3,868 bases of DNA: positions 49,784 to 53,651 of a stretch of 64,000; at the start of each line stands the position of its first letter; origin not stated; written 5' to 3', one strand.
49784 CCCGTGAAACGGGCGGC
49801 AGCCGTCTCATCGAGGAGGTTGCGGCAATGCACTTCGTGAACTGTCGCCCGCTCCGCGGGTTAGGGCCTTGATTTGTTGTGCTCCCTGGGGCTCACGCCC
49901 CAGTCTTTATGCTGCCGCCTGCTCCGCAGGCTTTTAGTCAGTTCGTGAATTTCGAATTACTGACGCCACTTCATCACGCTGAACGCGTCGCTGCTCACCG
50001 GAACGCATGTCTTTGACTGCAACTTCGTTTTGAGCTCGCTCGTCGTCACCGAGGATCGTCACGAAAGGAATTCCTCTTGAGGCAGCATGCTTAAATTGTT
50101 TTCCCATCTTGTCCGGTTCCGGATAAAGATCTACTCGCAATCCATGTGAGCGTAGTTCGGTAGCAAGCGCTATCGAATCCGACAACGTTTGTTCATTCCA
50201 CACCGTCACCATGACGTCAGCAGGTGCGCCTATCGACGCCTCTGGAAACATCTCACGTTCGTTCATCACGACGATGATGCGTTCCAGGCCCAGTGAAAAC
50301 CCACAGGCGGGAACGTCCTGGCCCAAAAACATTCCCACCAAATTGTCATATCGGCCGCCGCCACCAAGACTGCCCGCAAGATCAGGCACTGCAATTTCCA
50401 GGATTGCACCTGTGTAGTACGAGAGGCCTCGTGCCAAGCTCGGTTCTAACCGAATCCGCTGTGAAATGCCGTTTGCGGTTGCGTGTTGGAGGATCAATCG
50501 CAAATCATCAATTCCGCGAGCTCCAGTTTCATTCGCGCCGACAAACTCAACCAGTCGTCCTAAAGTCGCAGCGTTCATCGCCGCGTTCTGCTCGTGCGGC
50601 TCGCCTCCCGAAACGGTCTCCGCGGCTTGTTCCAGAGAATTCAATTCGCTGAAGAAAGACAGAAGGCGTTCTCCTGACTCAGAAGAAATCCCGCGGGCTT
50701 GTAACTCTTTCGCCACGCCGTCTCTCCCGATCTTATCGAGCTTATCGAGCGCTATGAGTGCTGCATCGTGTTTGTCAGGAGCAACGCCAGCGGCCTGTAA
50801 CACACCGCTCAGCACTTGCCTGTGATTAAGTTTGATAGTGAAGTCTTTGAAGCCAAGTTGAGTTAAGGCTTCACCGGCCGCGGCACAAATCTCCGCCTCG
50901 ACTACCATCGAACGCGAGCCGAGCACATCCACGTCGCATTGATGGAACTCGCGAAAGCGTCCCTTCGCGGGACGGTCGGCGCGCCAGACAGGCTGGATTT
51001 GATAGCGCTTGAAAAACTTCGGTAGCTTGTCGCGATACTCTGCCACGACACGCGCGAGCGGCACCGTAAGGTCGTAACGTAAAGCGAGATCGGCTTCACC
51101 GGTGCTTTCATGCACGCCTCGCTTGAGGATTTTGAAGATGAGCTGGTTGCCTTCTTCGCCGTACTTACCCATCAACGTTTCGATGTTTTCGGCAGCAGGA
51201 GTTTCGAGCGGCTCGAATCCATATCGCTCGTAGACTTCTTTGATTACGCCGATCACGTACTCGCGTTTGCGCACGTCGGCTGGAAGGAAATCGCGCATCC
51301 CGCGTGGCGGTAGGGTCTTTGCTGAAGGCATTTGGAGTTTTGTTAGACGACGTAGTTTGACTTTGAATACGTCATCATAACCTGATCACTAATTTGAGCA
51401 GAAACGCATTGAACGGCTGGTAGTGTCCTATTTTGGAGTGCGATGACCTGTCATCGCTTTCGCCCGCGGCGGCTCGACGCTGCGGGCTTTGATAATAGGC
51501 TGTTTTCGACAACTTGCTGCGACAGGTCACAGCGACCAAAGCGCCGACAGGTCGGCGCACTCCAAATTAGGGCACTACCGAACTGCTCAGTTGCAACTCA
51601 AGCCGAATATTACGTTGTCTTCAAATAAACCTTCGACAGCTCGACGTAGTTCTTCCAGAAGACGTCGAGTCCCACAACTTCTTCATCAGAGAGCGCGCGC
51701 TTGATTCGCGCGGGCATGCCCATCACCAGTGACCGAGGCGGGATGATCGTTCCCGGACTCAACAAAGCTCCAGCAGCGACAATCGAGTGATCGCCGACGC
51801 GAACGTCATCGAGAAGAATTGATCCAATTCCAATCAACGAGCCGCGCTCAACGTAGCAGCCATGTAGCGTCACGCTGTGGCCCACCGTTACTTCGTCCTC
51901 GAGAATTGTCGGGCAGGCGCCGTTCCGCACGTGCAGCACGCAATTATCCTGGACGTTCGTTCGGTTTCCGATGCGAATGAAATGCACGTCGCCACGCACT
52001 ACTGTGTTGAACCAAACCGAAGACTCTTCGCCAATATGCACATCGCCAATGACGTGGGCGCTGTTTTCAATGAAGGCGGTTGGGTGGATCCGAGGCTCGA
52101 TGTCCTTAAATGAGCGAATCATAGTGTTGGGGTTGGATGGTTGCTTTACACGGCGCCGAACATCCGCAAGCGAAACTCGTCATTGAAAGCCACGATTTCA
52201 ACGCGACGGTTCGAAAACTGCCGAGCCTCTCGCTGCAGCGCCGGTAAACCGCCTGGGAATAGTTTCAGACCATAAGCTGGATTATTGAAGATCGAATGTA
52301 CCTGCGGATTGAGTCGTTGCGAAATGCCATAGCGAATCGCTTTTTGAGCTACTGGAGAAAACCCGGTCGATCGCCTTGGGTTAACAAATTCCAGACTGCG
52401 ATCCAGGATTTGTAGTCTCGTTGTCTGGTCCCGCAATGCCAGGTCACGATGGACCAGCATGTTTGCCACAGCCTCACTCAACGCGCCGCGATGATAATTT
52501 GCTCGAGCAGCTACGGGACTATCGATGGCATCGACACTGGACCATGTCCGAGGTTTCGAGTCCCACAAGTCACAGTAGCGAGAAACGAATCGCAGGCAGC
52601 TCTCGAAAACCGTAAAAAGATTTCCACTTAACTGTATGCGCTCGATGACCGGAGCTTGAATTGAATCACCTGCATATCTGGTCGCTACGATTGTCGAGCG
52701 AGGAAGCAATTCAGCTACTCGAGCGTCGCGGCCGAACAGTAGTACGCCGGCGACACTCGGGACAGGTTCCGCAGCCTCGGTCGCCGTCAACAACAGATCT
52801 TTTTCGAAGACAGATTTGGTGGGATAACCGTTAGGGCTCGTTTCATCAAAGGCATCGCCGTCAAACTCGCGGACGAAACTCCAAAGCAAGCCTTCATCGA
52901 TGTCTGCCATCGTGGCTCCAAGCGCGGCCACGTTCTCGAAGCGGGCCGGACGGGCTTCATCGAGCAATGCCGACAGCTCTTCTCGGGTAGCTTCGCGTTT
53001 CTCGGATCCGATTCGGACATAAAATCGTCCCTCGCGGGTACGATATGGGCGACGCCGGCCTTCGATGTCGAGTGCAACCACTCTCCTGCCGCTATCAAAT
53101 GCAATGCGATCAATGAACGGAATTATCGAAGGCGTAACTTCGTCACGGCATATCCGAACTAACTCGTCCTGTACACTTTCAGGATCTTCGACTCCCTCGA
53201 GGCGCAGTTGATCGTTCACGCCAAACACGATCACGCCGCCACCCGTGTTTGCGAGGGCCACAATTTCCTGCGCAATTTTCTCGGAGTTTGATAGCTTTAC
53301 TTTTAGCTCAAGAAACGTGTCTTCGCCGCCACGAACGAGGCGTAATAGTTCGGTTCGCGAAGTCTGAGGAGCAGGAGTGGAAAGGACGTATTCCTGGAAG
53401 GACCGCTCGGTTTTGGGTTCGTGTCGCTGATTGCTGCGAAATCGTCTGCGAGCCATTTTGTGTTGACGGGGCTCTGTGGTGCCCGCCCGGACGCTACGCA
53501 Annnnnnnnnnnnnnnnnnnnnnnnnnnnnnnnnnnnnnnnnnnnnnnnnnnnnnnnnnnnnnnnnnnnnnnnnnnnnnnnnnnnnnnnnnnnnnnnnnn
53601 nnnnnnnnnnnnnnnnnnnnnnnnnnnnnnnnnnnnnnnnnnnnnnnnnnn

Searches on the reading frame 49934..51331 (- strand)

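Call 76: search_protein_families(library=pfam, proteins=[window:49934-51331:-], max_evalue=0.00001)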
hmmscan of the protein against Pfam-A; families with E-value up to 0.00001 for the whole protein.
window:49934-51331:- (465 aa): 2 families
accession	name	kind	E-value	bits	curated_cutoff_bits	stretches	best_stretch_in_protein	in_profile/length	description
PF13393.11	tRNA-synt_His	-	6.6e-43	147.5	25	1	11-352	1-308/308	Histidyl-tRNA synthetase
PF03129.25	HGTP_anticodon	-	6.7e-18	65.1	21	1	373-461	2-93/94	Anticodon binding domain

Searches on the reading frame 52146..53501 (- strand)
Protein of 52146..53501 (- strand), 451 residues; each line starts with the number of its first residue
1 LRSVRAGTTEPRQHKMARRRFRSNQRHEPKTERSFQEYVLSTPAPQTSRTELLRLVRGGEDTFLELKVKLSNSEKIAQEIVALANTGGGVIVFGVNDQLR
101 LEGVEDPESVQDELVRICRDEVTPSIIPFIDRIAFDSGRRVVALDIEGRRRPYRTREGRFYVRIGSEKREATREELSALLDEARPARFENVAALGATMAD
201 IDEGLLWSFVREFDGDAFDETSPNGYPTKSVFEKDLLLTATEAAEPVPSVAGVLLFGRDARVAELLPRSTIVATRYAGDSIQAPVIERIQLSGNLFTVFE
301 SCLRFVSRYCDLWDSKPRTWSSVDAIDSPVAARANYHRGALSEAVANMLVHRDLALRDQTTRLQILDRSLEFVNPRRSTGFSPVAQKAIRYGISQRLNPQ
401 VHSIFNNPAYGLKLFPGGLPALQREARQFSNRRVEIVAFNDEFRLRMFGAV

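Call 76: search_protein_families(library=pfam, proteins=[window:52146-53501:-], max_evalue=0.00001)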
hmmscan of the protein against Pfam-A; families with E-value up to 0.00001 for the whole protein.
window:52146-53501:- (451 aa): 1 family
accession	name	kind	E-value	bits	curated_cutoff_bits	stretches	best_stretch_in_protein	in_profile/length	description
PF04326.19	SLFN_AlbA_2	-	6.4e-22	78.7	25.3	1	60-171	1-117/118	Schlafen, AlbA_2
